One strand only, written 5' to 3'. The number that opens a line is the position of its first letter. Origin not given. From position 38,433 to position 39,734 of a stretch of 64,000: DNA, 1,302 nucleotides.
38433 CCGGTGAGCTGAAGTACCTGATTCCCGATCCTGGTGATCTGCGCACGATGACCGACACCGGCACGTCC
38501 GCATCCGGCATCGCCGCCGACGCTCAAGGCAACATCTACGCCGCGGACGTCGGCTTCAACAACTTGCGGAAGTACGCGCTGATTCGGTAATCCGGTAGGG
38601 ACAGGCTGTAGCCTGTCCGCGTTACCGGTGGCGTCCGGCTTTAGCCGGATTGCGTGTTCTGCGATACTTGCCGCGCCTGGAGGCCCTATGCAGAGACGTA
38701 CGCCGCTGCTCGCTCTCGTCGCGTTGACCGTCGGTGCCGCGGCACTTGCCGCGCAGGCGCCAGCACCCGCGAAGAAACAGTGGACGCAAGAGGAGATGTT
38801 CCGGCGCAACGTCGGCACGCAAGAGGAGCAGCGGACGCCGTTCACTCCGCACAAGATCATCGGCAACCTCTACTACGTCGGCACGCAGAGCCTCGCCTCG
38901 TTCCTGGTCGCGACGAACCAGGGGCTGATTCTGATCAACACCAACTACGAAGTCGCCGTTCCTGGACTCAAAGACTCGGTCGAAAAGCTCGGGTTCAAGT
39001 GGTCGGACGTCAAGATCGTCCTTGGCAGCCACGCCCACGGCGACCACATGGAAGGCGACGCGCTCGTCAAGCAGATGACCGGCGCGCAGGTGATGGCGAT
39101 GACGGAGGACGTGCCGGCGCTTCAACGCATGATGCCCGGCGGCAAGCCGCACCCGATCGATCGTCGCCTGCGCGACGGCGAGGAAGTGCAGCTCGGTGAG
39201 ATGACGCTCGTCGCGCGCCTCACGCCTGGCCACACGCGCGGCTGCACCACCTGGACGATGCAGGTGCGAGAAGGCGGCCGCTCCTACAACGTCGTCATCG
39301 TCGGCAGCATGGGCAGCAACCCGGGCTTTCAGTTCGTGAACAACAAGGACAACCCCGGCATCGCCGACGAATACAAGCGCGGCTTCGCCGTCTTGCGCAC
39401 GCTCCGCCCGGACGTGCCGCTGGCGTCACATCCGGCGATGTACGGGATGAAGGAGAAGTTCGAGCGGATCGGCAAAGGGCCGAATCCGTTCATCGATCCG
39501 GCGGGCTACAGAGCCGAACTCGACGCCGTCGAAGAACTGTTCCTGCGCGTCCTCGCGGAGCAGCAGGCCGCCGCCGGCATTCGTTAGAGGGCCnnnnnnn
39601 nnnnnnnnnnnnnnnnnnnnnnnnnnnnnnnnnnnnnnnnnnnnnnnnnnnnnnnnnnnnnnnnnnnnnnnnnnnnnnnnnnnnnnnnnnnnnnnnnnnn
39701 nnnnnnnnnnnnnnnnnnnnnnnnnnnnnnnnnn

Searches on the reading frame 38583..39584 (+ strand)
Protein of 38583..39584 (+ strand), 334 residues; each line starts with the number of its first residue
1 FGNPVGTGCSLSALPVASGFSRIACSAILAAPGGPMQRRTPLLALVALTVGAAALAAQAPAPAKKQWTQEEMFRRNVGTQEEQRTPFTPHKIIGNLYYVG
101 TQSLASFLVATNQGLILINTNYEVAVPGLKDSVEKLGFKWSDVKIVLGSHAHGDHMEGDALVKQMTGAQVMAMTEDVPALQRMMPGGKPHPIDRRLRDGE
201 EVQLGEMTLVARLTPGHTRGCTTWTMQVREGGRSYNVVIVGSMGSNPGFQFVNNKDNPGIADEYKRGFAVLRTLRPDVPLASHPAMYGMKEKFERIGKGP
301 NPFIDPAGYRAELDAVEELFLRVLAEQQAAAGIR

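Call 21: search_protein_families(library=pfam, proteins=[window:38583-39584:+], max_evalue=0.00001)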
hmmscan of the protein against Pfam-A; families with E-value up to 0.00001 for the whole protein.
window:38583-39584:+ (334 aa): 1 family
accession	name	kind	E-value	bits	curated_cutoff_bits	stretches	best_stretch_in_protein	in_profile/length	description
PF00753.33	Lactamase_B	-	1.9e-07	31.7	22.7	1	106-277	8-190/196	Metallo-beta-lactamase superfamily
